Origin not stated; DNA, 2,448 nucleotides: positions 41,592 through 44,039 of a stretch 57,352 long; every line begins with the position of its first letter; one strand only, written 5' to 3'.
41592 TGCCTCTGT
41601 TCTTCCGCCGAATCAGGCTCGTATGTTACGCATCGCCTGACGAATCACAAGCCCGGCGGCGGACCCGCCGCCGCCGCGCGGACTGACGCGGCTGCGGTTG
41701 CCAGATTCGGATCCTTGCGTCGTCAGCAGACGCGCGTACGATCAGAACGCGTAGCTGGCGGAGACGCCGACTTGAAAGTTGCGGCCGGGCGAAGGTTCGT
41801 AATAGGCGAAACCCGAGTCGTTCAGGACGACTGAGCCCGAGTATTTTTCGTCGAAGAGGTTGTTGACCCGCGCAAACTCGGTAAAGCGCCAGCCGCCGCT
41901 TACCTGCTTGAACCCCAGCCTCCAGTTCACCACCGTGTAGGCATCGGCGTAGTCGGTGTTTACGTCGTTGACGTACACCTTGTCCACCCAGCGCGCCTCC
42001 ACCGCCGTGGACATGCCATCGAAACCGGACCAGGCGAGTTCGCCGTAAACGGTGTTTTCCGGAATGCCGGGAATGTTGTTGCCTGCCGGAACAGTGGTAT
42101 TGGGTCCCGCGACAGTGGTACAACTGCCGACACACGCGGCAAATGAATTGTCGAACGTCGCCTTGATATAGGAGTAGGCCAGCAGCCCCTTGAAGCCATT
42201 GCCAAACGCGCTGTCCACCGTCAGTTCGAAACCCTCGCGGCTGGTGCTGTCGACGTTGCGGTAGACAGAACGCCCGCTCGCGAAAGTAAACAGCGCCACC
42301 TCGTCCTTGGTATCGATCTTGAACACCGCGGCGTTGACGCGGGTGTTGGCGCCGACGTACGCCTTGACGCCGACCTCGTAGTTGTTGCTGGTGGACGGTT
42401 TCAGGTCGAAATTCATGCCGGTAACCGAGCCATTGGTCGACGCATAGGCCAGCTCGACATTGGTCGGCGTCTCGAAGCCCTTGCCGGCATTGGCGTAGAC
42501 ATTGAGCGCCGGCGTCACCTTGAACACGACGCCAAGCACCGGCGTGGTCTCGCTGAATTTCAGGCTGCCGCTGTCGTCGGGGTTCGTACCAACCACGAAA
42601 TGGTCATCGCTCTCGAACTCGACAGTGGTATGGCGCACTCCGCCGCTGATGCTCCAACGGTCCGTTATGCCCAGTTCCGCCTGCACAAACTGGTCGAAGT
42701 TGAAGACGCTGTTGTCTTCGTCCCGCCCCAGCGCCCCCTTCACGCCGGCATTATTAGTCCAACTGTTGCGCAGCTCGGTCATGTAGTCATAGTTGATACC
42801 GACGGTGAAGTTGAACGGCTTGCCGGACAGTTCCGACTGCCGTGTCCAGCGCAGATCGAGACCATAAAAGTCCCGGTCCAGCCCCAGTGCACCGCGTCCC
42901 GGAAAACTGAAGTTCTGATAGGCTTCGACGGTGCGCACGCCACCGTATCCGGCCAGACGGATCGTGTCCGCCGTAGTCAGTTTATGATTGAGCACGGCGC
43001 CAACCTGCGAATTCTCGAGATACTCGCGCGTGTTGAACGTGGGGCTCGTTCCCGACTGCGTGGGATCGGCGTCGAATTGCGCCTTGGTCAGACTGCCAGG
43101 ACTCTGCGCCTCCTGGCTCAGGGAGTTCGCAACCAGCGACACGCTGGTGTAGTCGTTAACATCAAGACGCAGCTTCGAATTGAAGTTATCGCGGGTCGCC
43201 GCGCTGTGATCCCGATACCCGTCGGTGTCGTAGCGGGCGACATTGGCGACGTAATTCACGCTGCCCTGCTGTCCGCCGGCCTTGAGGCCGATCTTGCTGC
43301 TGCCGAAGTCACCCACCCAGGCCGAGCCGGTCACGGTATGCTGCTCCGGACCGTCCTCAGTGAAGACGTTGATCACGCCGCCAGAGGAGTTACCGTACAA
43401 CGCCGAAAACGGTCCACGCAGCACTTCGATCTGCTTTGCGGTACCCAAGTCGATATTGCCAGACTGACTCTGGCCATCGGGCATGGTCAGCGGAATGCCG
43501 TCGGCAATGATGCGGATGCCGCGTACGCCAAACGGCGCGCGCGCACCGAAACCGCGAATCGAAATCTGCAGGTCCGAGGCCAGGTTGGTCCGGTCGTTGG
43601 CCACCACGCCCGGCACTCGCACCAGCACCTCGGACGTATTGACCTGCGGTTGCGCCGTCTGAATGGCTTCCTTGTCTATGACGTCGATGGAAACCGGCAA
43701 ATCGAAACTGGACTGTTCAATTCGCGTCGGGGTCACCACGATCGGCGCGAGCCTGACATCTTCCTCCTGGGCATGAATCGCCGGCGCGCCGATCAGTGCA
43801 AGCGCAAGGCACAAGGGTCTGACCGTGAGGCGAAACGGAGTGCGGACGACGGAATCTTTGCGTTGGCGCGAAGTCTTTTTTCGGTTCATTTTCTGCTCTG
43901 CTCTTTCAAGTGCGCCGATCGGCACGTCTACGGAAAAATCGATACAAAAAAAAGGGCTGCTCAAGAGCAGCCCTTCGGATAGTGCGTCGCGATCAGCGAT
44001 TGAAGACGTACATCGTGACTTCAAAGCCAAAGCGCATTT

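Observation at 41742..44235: Second, free-standing pqqA copy wired in front of a YncD/PqqU-like TonB-dependent receptor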

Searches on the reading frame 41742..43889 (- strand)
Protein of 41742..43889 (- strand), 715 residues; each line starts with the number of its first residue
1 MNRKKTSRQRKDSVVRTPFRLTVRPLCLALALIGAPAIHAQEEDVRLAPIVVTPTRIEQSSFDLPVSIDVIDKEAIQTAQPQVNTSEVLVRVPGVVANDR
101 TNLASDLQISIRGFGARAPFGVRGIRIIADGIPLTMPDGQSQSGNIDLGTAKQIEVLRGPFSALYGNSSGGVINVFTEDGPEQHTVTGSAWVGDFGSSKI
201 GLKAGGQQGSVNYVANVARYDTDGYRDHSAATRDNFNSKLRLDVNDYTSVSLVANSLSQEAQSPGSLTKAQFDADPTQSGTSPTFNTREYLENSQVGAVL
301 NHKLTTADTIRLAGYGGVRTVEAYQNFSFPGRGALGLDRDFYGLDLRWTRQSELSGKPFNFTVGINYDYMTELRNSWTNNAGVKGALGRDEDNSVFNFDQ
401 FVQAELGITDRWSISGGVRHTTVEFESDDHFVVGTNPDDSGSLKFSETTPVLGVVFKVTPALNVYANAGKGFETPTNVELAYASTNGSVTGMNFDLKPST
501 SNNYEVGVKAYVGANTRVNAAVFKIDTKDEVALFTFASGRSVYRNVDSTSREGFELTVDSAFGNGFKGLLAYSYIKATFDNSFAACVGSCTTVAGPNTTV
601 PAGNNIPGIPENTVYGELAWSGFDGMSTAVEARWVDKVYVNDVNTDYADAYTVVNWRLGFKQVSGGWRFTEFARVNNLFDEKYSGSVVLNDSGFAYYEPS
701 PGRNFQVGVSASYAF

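Call 6: search_solved_structures(query=window:41742-43889:-, max_evalue=0.001, show_alignments=1)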
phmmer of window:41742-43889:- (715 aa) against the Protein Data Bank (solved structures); distinct sequences matched with E-value up to 0.001: 14.
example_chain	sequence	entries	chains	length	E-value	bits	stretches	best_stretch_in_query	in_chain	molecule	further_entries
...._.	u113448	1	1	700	5.1e-150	504.5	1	22-715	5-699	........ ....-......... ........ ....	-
9c4o_A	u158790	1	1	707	1.1e-147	496.8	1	54-715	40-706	Pyrroloquinoline quinone transporter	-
1kmo_A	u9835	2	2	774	2.6e-13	52.7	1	65-516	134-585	Iron(III) dicitrate transport protein fecA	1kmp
1pnz_A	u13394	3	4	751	2.7e-13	52.6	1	65-516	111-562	Iron(III) dicitrate transport protein fecA precursor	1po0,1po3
2hdf_A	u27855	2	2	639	2.2e-12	49.6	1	50-179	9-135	Colicin I receptor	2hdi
8the_A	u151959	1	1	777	2.7e-12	49.3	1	45-180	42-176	Heme/hemoglobin uptake outer membrane receptor PhuR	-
9nn6_A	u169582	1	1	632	2.8e-12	49.3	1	50-179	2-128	Colicin I receptor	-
3fhh_A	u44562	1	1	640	3.4e-10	42.4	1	51-197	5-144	Outer membrane heme receptor ShuA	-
9dir_B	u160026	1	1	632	7.9e-10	41.2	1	51-197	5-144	Outer membrane heme/hemoglobin receptor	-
9dhe_A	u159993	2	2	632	1.2e-09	40.6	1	51-197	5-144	TonB-dependent receptor | Outer membrane heme/hemoglobin receptor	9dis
6i96_A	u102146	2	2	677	3.4e-09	39.1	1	407-696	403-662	Metal-pseudopaline receptor CntO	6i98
6i97_A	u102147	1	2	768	5.9e-09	38.3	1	407-696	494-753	Metal-pseudopaline receptor CntO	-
6z8a_A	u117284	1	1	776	6.1e-09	38.2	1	407-696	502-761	Ferrioxamine receptor FoxA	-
8b43_A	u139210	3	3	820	7.5e-09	37.9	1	407-696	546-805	Metal-pseudopaline receptor CntO | Ferrioxamine receptor FoxA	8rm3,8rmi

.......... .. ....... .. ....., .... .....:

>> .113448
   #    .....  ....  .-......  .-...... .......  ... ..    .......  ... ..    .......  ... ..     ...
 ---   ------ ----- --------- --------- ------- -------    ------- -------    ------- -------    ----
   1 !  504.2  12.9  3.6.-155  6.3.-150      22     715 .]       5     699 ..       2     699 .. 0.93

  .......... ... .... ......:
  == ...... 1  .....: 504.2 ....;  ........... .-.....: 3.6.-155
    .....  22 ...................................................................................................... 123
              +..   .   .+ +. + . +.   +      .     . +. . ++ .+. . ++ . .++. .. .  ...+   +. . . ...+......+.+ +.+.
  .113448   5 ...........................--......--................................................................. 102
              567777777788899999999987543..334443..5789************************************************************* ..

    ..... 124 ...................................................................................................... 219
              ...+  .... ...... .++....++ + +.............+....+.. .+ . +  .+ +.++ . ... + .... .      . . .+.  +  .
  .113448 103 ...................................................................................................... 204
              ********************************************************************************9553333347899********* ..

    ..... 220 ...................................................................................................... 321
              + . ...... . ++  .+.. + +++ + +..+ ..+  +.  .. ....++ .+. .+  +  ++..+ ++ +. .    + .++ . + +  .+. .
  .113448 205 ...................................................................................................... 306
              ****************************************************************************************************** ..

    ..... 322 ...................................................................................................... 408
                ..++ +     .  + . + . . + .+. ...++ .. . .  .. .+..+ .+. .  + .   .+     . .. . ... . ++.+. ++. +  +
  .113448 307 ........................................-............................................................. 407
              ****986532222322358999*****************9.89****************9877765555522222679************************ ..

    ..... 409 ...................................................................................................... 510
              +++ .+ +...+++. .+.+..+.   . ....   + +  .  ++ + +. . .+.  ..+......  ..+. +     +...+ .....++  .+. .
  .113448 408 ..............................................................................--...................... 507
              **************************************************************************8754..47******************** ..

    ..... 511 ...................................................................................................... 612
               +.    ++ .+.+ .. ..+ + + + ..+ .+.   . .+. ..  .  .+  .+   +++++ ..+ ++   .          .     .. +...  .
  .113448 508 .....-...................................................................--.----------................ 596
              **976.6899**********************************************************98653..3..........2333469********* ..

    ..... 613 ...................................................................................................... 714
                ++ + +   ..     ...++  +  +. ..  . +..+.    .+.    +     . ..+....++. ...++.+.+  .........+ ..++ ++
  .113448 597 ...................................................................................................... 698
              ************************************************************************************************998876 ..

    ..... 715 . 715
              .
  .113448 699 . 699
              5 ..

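Call 7: search_protein_families(library=ncbifam, proteins=[window:41742-43889:-])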
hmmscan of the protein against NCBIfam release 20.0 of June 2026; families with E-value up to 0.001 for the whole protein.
window:41742-43889:- (715 aa): 22 families
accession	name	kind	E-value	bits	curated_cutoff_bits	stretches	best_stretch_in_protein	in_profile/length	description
NF041535.1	TonB_rec_PqqU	equivalog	3.7e-182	607.2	1200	1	55-715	7-675/676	TonB-dependent receptor PqqU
TIGR01783.1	TonB-siderophor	subfamily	1.5e-48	165.9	223.5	2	399-710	364-646/649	TonB-dependent siderophore receptor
TIGR01785.1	TonB-hemin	subfamily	5.8e-35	120.9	316.85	1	48-713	2-677/677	TonB-dependent heme/hemoglobin receptor family protein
TIGR01786.1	TonB-hemlactrns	subfamily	2.8e-29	102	323.75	1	50-712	3-718/719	TonB-dependent hemoglobin/transferrin/lactoferrin family receptor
NF049944.1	TonB_dep_PUIUD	equivalog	4.3e-21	74.9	850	1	40-639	33-622/686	TonB-dependent receptor, PUIUD motif-type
NF010010.0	PRK13483.1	equivalog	4.8e-21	74.4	927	2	24-262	10-258/660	ligand-gated channel protein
NF041676.1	FecA_OM_dicitr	equivalog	2.6e-20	72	1100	1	58-527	126-594/773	TonB-dependent Fe(3+) dicitrate receptor FecA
TIGR01779.1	TonB-B12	equivalog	8.9e-20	70.8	599.7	1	29-274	13-253/614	TonB-dependent vitamin B12 receptor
NF049946.1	TonB_dep_CU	exception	3e-18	65.5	700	2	403-684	402-662/683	TonB-dependent receptor, CU motif-type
NF049947.1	TonB_dep_PCPU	exception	1.4e-17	63.1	800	2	395-581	383-577/685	TonB-dependent receptor, PCPU motif-type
NF010038.0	PRK13513.1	equivalog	2e-15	56.4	942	1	40-181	28-168/659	ligand-gated channel protein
NF047944.1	FoxamRcptFoxA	equivalog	1.9e-14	52.9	1300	2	401-697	418-683/697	ferrioxamine B receptor FoxA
NF052649.1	TonRcptRhtA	equivalog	3.9e-12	45.2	1100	2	39-183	33-170/744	TonB-dependent siderophore receptor RhtA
NF049945.1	TonB_dep_FCYXU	equivalog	1.5e-11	43.6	825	1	43-275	32-270/697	TonB-dependent receptor, FCYXU motif-type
NF007465.0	PRK10044.1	equivalog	1.8e-11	43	803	1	53-177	68-186/726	ferrichrome porin FhuA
NF050067.1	TonBEntbctnRecCfrA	equivalog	8.7e-10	37.5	1200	1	39-183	18-163/698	TonB-dependent ferric enterobactin receptor CfrA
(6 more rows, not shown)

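Call 8: search_protein_families(library=pfam, proteins=[window:41742-43889:-])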
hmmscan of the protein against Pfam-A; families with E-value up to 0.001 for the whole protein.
window:41742-43889:- (715 aa): 2 families
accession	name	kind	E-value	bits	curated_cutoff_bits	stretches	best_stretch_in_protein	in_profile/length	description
PF00593.30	TonB_dep_Rec_b-barrel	-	2.6e-50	173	27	1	233-678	10-436/436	TonB dependent receptor-like, beta-barrel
PF07715.20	Plug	-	9.1e-20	71.6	23.9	1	63-172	4-107/107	TonB-dependent Receptor Plug Domain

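Call 15: find_homologous_proteins(query=window:41742-43889:-, max_evalue=1e-50)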
Query window:41742-43889:- (715 aa): 8000 proteins with E <= 1e-50 among 8000 candidates; the best 120 are listed.
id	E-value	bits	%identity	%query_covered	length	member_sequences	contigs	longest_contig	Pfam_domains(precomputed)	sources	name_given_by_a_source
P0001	0.0e+0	1477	92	100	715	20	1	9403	PF07715.21,PF00593.31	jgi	jgi:iron complex outermembrane receptor protein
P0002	0.0e+0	1449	91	100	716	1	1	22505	PF07715.21,PF00593.31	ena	-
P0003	0.0e+0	1394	86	100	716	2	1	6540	PF07715.21,PF00593.31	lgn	-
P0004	0.0e+0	1373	88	97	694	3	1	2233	PF07715.21,PF00593.31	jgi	jgi:iron complex outermembrane receptor protein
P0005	0.0e+0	1363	85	100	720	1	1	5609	PF07715.21,PF00593.31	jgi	jgi:iron complex outermembrane recepter protein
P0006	0.0e+0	1289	81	98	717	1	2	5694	PF07715.21,PF00593.31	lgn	-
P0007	0.0e+0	1260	80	97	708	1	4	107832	PF07715.21,PF00593.31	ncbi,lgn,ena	-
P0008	0.0e+0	1255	80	97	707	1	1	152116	PF07715.21,PF00593.31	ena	-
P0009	0.0e+0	1251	79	97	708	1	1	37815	PF07715.21,PF00593.31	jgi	jgi:iron complex outermembrane recepter protein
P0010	0.0e+0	1123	70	97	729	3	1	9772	PF07715.21,PF00593.31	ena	-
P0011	0.0e+0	1104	67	100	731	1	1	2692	PF07715.21,PF00593.31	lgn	-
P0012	0.0e+0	1086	69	97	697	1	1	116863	PF07715.21,PF00593.31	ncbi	-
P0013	0.0e+0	1067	67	98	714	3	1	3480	PF07715.21,PF00593.31,PF14905.13,PF08042.17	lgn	-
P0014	0.0e+0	1067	69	95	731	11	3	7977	PF07715.21,PF00593.31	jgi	jgi:iron complex outermembrane receptor protein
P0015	0.0e+0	1061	66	98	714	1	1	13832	PF07715.21,PF00593.31,PF14905.13,PF08042.17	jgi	-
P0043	3.0e-285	966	64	97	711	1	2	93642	PF07715.21,PF00593.31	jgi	jgi:iron complex outermembrane receptor protein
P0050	2.6e-283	960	61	97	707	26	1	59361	PF07715.21,PF00593.31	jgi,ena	-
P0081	1.2e-241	822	56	93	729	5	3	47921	PF07715.21,PF00593.31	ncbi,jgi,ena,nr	ncbi:MAG TPA: TonB-dependent receptor [Gammaproteobacteria bacterium]|nr:TonB-dependent receptor [Ga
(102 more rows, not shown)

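Call 19: find_related_loci(query=A1, collection=genome_contigs, flank=10000)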
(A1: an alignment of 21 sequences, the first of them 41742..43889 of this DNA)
Query A1 (715 aa) in genome_contigs; peptide patterns used: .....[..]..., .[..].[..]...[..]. (x = any residue, [..] = any of these).
600 stretches matched a pattern (row limit reached: there are more); 592 encode a relative of the query (tblastn E <= 1e-3); the best 80 are kept; 80 distinct loci.
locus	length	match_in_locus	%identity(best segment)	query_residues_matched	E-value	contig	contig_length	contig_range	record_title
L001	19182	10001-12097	61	19-715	0e+0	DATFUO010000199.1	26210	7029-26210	MAG TPA_asm: Burkholderiales bacterium isolate SMAG_U9439 k141_4263218, whole genome shotgun sequence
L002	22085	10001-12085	59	27-715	0e+0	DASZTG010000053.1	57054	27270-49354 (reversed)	MAG TPA_asm: Burkholderiales bacterium isolate SMAG_U6070 k141_161142, whole genome shotgun sequence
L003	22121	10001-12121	51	18-715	0e+0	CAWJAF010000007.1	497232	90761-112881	MAG: uncultured proteobacterium isolate MFD04651.bin.2.91 genome assembly, contig: contig_2999, whole genome shotgun seq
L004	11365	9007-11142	47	25-715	0e+0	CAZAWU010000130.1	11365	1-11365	MAG TPA_asm: uncultured Burkholderiales bacterium isolate SRP237561_co1_233 genome assembly, contig: NODE_10840_length_1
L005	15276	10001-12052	47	24-715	0e+0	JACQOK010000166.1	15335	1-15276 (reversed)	MAG: Betaproteobacteria bacterium isolate NC_groundwater_1279_Ag_S-0.2um_63_76 S_p2_S4_coassembly_k141_1353549, whole ge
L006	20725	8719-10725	49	48-715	0e+0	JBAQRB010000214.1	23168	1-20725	MAG: Rhodocyclaceae bacterium isolate MFD12007_ilm_asm_bin15 k127_124223, whole genome shotgun sequence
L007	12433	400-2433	47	41-715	0e+0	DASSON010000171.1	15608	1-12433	MAG TPA_asm: Burkholderiales bacterium isolate SMAG_U1253 k141_474760, whole genome shotgun sequence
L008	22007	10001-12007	47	46-715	0e+0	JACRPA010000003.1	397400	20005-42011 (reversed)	MAG: Rhodocyclales bacterium isolate NC_groundwater_1975_Pr3_S-0.2um_66_25 scaffold_2077, whole genome shotgun sequence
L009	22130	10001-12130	45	18-715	0e+0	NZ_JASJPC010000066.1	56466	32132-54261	MAG: Sulfuritalea sp. isolate MAG_121 NODE_307_length_56466_cov_234.098598, whole genome shotgun sequence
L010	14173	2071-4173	46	27-715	0e+0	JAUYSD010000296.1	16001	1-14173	MAG: Sulfuritalea sp. isolate C5_metabat.bin.47 C5_k141_133365, whole genome shotgun sequence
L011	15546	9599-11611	46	45-715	0e+0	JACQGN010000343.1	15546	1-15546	MAG: Betaproteobacteria bacterium isolate NC_groundwater_1074_Ag_S2p5_64_289 S_2p5_S6_coassembly_k141_5012624, whole gen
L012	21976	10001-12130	45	26-715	0e+0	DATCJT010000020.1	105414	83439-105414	MAG TPA_asm: Methylophilaceae bacterium isolate SMAG_U7077 k141_3124, whole genome shotgun sequence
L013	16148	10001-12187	47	13-715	0e+0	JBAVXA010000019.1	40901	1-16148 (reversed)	MAG: Burkholderiales bacterium isolate MFD01576_ilm_asm_bin5 k127_81719, whole genome shotgun sequence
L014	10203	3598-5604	46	47-715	0e+0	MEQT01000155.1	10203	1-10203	MAG: Betaproteobacteria bacterium RIFCSPLOWO2_02_64_14 rifcsplowo2_02_sub10_scaffold_2518, whole genome shotgun sequence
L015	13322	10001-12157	45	2-715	0e+0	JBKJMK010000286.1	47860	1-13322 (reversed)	MAG: Usitatibacteraceae bacterium isolate ant_bin.326 k117_5125055, whole genome shotgun sequence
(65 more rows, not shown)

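Call 21: find_related_loci(query=window:41742-43889:-, collection=metagenome_contigs, flank=8000)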
Query window:41742-43889:- (715 aa) in metagenome_contigs; peptide patterns used: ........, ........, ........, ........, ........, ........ (x = any residue, [..] = any of these).
554 stretches matched a pattern; 274 encode a relative of the query (tblastn E <= 1e-3); the best 80 are kept; 80 distinct loci.
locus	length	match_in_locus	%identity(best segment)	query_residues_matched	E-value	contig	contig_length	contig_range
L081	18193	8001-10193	47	21-715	0e+0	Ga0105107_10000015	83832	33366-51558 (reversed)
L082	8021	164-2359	46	21-715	0e+0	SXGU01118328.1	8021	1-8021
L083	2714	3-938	93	404-715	0e+0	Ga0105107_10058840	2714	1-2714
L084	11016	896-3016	45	44-715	0e+0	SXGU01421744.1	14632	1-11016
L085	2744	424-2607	44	21-715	0e+0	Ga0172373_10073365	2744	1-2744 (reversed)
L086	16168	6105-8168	37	27-713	5e-130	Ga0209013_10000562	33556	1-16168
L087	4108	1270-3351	37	23-715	4e-129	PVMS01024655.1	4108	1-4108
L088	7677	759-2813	37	21-715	5e-126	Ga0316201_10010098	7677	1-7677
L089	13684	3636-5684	36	26-715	2e-121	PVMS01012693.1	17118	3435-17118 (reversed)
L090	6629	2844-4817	36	50-715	1e-121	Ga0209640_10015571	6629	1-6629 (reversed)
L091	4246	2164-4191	36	26-708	9e-122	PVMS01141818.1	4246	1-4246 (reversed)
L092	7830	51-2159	36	7-713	6e-119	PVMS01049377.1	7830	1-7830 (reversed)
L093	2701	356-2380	36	23-714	5e-124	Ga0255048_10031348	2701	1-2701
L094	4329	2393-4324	35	41-701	3e-119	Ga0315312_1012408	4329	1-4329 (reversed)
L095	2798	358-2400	36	23-715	2e-122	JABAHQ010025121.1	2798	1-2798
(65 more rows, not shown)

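Call 23: find_encoding_contigs(protein=P0002, flank=10000, max_places=3)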
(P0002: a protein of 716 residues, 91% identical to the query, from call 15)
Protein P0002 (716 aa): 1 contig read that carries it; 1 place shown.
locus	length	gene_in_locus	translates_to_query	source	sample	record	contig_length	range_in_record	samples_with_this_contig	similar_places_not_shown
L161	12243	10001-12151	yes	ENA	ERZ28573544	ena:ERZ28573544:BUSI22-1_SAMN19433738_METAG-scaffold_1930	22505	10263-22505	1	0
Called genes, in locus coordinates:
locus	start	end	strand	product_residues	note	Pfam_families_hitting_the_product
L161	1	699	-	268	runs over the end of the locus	PF01061:ABC2_membrane, PF03379:CcmB, PF12698:ABC2_membrane_3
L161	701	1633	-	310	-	PF00005:ABC_tran, PF13304:AAA_21 (weak)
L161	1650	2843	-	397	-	PF04055:Radical_SAM, PF13186:SPASM (weak)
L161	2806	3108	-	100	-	PF05402:PqqD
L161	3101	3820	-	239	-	PF03070:TENA_THI-4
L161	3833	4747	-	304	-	PF12706:Lactamase_B_2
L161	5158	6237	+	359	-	PF13103:TonB_2 (weak), PF03544:TonB_C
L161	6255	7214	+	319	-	PF00561:Abhydrolase_1, PF12146:Hydrolase_4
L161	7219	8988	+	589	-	PF00672:HAMP, PF00989:PAS, PF08448:PAS_4, PF13188:PAS_8, PF08447:PAS_3 (faint), PF13426:PAS_9, PF07730:HisKA_3, PF02518:HATPase_c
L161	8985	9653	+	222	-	PF00072:Response_reg, PF00196:GerE, PF08281:Sigma70_r4_2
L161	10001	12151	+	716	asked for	PF07715:Plug, PF00593:TonB_dep_Rec_b-barrel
